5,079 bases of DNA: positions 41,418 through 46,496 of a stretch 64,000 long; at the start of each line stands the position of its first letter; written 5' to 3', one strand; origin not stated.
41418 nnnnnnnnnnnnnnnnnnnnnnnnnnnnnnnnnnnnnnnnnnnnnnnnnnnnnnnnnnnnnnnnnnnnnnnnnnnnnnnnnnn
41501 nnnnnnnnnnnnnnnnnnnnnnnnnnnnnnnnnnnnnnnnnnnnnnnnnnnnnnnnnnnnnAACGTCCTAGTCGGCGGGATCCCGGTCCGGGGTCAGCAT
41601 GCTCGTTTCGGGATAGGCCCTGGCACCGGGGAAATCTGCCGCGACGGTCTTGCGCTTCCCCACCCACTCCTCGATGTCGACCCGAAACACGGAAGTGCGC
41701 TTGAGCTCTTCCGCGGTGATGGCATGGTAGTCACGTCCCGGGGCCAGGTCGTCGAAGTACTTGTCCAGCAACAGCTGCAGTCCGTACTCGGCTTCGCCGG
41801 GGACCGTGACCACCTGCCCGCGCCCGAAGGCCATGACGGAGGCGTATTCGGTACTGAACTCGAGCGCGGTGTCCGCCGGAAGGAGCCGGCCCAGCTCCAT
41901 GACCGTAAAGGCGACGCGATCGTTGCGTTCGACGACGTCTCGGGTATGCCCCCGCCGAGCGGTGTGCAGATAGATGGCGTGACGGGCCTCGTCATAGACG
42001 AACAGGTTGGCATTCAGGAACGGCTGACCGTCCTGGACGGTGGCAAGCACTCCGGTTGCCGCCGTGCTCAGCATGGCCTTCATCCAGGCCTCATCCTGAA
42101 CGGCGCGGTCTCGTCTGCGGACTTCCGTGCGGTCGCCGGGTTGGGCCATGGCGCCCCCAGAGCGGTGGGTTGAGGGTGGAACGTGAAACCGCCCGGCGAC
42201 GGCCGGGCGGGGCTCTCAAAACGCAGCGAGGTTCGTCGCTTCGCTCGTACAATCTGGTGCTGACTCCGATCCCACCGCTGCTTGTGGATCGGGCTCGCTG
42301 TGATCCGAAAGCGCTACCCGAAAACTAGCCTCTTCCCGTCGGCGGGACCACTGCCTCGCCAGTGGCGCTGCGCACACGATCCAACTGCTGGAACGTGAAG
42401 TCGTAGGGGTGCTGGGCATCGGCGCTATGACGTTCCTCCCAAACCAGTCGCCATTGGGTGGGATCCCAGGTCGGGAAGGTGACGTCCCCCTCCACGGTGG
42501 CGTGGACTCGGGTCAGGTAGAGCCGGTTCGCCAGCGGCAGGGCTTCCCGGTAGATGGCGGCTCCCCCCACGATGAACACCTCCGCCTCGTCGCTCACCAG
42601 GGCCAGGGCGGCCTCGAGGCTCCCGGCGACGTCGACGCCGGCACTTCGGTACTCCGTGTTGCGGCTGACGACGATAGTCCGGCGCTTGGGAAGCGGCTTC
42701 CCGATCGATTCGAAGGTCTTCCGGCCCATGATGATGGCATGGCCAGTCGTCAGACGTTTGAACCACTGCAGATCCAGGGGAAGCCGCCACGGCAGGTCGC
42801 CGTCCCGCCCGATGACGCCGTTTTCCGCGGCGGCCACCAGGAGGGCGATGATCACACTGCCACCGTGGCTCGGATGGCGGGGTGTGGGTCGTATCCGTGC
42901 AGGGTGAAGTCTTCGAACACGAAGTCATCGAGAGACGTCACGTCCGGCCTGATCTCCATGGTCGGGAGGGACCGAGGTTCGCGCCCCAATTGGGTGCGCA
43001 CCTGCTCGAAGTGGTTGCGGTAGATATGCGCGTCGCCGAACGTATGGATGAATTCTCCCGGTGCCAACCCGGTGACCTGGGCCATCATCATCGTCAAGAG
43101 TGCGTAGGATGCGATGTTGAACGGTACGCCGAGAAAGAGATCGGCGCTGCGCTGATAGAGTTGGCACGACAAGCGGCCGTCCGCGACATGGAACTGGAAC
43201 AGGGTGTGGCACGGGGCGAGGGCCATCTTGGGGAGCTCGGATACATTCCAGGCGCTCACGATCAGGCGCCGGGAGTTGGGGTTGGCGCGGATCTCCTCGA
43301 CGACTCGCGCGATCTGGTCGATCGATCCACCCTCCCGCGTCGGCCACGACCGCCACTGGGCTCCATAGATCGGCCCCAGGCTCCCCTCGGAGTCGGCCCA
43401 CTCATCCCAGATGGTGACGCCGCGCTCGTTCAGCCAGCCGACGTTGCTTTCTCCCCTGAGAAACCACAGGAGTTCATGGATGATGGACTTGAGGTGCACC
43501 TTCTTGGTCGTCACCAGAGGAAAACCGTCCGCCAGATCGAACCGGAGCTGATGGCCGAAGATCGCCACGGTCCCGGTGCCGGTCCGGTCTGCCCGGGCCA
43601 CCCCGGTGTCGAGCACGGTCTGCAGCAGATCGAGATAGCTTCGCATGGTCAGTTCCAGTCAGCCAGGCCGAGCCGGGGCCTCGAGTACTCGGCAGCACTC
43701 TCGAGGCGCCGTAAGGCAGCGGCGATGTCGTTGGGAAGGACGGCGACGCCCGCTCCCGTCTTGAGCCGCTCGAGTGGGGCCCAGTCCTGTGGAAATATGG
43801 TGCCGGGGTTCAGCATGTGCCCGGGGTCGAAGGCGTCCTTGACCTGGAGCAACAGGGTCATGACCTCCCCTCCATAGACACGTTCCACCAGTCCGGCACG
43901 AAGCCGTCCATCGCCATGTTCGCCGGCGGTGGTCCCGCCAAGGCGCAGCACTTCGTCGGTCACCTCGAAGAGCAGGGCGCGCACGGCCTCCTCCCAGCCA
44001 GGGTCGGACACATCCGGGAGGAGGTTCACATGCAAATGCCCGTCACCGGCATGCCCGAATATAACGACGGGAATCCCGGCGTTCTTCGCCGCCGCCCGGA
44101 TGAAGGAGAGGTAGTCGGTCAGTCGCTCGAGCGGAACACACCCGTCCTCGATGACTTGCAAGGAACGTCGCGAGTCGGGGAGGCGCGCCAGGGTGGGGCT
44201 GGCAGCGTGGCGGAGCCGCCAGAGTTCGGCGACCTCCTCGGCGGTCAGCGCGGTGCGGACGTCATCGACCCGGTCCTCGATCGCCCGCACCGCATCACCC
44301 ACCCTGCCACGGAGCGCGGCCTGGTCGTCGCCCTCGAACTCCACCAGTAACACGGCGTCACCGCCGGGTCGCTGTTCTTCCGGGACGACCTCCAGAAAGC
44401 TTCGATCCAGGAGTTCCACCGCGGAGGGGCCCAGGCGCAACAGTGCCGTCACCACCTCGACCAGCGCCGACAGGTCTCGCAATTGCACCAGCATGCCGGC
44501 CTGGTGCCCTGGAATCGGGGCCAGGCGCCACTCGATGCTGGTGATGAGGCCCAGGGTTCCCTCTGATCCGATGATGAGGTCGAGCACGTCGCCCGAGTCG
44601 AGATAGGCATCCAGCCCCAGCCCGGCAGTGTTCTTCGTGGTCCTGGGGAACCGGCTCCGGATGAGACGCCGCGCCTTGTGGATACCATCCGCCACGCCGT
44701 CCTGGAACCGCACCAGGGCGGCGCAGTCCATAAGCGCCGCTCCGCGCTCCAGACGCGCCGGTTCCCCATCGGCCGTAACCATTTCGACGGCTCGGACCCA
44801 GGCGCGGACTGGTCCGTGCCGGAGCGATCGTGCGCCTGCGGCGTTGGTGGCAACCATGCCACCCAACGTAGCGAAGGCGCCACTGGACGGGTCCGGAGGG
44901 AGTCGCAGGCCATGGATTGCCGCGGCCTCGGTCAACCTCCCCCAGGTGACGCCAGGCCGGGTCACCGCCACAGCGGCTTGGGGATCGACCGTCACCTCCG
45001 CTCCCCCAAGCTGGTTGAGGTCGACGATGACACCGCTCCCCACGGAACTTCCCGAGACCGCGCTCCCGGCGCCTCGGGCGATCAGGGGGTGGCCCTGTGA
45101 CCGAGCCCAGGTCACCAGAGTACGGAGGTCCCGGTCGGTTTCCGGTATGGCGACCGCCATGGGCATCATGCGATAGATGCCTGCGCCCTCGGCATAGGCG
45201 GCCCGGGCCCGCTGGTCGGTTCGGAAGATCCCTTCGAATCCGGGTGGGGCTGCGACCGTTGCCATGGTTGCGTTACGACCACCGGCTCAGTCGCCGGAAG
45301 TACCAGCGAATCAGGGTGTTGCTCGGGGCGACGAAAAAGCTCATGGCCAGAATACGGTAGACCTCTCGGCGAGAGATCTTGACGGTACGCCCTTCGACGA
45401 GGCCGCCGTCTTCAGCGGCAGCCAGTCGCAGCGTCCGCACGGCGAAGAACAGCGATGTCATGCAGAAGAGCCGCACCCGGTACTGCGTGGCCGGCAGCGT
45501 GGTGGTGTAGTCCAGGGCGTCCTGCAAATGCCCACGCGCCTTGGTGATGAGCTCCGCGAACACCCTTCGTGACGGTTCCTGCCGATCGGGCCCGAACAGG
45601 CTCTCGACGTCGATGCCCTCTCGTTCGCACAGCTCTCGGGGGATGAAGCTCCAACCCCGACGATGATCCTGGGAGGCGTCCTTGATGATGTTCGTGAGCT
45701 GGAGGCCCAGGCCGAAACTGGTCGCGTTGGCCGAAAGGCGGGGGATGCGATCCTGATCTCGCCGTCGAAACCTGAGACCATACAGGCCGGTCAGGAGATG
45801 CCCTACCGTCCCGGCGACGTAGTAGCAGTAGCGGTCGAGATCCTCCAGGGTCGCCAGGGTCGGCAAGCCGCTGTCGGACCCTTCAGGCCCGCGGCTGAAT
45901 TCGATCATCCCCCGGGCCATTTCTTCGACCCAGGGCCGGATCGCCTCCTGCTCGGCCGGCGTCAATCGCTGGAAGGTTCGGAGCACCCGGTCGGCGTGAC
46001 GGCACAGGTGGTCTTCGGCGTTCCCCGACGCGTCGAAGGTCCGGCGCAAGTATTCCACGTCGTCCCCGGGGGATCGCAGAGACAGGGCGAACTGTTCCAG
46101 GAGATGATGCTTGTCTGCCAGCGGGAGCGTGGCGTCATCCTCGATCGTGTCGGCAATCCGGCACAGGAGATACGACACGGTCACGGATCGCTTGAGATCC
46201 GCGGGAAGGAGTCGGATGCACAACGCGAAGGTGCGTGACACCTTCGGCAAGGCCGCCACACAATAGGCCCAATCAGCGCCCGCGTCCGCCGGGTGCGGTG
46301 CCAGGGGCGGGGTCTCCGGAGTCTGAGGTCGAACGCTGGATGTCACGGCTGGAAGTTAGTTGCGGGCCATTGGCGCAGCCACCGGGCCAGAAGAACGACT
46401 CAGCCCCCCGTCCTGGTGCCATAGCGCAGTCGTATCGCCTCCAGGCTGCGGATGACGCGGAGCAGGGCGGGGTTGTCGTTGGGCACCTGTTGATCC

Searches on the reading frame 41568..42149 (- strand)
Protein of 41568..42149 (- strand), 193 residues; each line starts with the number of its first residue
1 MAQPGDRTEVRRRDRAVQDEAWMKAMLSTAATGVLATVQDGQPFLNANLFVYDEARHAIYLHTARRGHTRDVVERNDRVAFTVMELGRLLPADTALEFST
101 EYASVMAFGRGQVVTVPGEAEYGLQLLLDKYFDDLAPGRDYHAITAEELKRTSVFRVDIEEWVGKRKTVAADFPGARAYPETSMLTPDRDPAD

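Call 28: search_protein_families(library=pfam, proteins=[window:41568-42149:-], max_evalue=0.001)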
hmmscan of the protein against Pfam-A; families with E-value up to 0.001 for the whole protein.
window:41568-42149:- (193 aa): 2 families
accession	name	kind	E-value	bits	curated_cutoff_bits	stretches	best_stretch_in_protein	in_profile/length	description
PF12900.13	Pyridox_ox_2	-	1.2e-19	71.1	27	1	24-166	6-140/140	Pyridoxamine 5'-phosphate oxidase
PF01243.27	PNPOx_N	-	1.7e-12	48.2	28.1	1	23-162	5-116/120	Pyridoxamine 5'-phosphate oxidase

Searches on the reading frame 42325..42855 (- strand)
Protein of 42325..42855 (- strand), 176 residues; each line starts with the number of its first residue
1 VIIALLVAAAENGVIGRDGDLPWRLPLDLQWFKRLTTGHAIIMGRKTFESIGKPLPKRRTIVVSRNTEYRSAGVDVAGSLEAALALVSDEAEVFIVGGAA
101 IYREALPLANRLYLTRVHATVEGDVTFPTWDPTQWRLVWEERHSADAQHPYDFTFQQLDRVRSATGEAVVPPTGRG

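Call 28: search_protein_families(library=pfam, proteins=[window:42325-42855:-], max_evalue=0.001)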
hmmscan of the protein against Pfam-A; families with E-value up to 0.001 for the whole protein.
window:42325-42855:- (176 aa): 1 family
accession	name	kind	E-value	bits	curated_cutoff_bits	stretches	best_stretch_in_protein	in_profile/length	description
PF00186.24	DHFR_1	-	9.1e-63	211.1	25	1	3-160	2-159/159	Dihydrofolate reductase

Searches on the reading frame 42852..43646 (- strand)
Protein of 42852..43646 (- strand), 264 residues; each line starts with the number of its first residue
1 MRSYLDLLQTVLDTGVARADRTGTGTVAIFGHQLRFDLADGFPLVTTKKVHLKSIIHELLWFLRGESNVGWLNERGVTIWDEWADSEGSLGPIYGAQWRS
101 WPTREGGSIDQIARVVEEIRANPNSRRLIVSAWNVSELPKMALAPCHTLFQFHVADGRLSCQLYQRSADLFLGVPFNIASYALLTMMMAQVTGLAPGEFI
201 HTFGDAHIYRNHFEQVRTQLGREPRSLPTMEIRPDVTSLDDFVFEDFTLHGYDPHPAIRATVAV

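Call 28: search_protein_families(library=pfam, proteins=[window:42852-43646:-], max_evalue=0.001)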
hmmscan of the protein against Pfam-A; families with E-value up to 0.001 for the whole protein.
window:42852-43646:- (264 aa): 1 family
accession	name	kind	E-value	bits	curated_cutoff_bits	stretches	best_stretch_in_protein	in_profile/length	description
PF00303.24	Thymidylat_synt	-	1.1e-124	415.3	24.3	1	3-264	2-266/266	Thymidylate synthase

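Call 35: find_encoding_contigs(protein=window:42852-43646:-, flank=1000, max_places=3)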
Protein window:42852-43646:- (264 aa): 1 contig read that carries it; 1 place shown.
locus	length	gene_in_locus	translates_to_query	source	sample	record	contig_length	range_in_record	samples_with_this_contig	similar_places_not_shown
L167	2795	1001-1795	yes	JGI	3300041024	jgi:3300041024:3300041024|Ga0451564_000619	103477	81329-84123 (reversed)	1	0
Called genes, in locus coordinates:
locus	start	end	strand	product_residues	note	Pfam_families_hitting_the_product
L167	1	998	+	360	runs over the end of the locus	PF02913:FAD-oxidase_C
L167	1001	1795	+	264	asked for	PF00303:Thymidylat_synt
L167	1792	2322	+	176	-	PF00186:DHFR_1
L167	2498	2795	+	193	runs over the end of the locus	PF12900:Pyridox_ox_2, PF01243:PNPOx_N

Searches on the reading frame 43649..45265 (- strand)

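Call 28: search_protein_families(library=pfam, proteins=[window:43649-45265:-], max_evalue=0.001)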
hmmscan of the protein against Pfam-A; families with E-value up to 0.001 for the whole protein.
window:43649-45265:- (538 aa): 2 families
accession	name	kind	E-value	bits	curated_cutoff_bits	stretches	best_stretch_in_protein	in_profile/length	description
PF02913.24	FAD-oxidase_C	-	1.1e-49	169.8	21.2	1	252-489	2-247/248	FAD linked oxidases, C-terminal domain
PF01565.28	FAD_binding_4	-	1.1e-33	116.3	26.4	1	35-171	1-137/139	FAD binding domain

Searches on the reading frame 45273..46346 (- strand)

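Call 28: search_protein_families(library=pfam, proteins=[window:45273-46346:-], max_evalue=0.001)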
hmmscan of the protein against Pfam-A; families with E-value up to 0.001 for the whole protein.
window:45273-46346:- (357 aa): 1 family
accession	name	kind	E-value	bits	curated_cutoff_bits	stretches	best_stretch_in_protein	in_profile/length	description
PF00494.24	SQS_PSY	-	8.5e-55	186.7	26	1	34-328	2-263/263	Squalene/phytoene synthase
